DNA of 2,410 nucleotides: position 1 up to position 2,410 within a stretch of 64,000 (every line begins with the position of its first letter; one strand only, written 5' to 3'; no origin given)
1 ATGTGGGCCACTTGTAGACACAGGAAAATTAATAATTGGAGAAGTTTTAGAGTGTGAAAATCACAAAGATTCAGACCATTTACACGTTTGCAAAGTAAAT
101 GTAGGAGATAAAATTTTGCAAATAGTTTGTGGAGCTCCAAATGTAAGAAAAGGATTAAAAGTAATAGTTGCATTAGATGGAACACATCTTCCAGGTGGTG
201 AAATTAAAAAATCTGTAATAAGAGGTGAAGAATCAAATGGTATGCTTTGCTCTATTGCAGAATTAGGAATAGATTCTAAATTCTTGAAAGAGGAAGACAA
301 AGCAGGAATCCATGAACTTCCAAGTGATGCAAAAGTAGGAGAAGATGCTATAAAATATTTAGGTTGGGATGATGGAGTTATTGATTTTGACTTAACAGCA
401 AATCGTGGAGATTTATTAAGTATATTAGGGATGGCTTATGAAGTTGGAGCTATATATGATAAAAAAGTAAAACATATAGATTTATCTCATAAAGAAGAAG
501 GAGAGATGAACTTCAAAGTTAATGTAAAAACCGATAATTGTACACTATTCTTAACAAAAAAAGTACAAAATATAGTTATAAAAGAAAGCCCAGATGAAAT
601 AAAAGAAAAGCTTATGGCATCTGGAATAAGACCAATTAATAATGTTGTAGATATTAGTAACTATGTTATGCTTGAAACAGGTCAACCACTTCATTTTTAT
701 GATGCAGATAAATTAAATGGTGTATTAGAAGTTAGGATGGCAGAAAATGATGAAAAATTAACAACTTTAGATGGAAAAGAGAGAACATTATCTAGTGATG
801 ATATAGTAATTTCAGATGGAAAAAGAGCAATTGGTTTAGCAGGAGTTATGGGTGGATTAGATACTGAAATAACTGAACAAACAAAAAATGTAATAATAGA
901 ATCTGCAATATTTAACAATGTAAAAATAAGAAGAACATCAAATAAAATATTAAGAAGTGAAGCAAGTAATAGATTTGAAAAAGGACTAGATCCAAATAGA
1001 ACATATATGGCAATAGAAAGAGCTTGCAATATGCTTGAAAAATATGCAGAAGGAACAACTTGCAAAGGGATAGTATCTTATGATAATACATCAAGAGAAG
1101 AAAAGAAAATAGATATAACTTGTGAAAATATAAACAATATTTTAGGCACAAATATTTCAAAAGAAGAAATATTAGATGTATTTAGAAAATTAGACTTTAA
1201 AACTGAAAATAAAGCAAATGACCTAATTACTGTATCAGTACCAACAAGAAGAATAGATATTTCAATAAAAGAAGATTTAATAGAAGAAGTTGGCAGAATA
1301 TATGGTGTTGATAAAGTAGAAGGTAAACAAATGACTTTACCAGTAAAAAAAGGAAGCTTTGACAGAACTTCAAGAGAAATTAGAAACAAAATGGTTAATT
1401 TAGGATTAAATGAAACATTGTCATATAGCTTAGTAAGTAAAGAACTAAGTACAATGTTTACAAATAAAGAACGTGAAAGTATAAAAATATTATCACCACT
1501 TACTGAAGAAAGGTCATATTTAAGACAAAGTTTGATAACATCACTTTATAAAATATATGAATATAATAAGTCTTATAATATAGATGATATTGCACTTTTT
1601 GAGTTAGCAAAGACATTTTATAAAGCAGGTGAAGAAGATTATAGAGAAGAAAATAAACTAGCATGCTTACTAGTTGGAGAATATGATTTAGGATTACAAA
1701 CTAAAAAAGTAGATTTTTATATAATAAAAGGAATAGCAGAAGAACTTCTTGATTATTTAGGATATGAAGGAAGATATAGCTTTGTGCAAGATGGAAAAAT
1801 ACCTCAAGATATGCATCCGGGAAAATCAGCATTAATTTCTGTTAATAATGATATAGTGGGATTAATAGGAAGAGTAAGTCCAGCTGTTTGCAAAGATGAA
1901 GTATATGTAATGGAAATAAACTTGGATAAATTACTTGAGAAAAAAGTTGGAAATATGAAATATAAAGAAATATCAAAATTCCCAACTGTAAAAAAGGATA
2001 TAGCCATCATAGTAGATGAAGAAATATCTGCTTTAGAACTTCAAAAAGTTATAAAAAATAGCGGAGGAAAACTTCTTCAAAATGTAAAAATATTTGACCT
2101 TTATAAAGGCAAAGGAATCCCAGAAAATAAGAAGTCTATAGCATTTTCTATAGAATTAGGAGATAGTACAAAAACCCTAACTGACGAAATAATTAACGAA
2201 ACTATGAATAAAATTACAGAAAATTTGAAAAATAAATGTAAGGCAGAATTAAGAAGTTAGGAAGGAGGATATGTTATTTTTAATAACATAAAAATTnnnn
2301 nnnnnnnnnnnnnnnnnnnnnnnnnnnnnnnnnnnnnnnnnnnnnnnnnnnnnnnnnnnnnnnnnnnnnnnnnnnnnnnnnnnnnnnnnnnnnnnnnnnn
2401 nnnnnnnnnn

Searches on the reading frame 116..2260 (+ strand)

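Call 12: search_protein_families(library=pfam, proteins=[window:116-2260:+], max_evalue=0.00001)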
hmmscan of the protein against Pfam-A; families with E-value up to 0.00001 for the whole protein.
window:116-2260:+ (714 aa): 5 families
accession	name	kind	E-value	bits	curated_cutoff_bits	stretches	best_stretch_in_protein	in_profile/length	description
PF03483.22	B3_4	-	5.8e-65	218.6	29.3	1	142-311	2-173/174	B3/4 domain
PF17759.6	tRNA_synthFbeta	-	3.3e-48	164.4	22.4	1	412-603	15-214/214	Phenylalanyl tRNA synthetase beta chain CLM domain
PF03147.19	FDX-ACB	-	1.1e-31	109.6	31.1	1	620-713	1-94/94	Ferredoxin-fold anticodon binding domain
PF03484.21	B5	-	1e-20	74.1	28.6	1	332-397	1-66/67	tRNA synthetase B5 domain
PF01588.26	tRNA_bind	-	1.6e-09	38.2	27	1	2-76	32-95/96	Putative tRNA binding domain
